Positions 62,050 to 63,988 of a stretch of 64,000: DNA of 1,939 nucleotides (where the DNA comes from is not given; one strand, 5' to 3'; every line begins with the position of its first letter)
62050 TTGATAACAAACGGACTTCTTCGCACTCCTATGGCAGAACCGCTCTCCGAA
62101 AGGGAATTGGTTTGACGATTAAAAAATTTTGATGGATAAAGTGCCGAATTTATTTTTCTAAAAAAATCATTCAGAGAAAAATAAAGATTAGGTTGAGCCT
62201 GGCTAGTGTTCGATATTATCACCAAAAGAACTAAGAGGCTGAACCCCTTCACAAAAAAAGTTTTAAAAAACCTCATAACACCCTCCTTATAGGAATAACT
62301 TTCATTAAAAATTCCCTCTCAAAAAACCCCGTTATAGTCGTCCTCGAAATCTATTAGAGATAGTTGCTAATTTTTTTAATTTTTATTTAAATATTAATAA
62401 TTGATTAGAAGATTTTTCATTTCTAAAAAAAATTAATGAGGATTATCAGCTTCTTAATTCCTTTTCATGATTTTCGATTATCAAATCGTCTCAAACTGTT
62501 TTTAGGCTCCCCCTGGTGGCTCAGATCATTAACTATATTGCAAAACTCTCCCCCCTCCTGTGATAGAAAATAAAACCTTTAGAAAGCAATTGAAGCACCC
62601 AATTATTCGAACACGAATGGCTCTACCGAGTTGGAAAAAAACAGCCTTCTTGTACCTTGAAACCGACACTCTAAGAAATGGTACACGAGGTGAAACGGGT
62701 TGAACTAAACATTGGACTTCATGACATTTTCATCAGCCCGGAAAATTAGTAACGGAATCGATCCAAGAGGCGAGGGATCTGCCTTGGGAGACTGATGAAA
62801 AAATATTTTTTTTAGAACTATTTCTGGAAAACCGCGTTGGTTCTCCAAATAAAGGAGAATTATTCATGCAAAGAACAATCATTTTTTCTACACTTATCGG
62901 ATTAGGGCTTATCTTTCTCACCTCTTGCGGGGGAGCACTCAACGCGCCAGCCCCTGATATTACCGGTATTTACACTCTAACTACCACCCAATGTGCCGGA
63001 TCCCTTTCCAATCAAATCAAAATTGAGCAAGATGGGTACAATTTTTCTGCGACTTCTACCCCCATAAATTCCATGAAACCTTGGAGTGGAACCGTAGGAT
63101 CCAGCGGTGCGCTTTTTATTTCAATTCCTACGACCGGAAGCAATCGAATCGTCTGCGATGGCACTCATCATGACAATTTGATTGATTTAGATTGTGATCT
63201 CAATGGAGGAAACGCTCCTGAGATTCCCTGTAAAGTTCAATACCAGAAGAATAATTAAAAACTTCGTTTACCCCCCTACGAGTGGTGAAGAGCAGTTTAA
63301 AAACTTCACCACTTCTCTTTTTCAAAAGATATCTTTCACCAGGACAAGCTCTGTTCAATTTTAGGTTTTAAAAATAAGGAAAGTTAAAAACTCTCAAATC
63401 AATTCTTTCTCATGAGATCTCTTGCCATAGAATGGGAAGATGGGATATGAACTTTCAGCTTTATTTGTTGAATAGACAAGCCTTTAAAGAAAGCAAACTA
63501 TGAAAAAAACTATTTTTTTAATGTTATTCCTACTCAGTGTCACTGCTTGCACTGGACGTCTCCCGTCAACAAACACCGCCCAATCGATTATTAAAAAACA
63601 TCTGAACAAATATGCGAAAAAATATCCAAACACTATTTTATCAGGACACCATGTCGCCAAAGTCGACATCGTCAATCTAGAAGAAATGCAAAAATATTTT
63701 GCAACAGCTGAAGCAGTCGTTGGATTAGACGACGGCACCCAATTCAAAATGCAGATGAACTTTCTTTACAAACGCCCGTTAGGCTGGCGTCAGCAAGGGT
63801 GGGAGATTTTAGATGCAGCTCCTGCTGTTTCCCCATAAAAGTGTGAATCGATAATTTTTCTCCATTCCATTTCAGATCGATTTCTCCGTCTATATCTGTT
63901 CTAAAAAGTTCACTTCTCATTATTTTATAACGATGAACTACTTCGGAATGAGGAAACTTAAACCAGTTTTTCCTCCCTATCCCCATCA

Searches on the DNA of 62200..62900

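Call 66: search_rna_families(source=window, start=62200, end=62900, threshold=evalue, max_evalue=1)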
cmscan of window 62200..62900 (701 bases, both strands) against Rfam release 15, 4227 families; matches with E-value up to 1: 0.
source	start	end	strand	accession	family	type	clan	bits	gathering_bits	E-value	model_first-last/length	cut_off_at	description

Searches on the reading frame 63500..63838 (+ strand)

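Call 13: search_protein_families(library=pfam, proteins=[window:63500-63838:+], max_evalue=0.01)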
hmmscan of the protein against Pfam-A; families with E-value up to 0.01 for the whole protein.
window:63500-63838:+ (112 aa): 1 family
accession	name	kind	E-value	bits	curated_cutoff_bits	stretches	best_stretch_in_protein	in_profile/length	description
PF08139.17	LPAM_1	-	0.0066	17.3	20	0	1-17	1-17/18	Prokaryotic membrane lipoprotein lipid attachment site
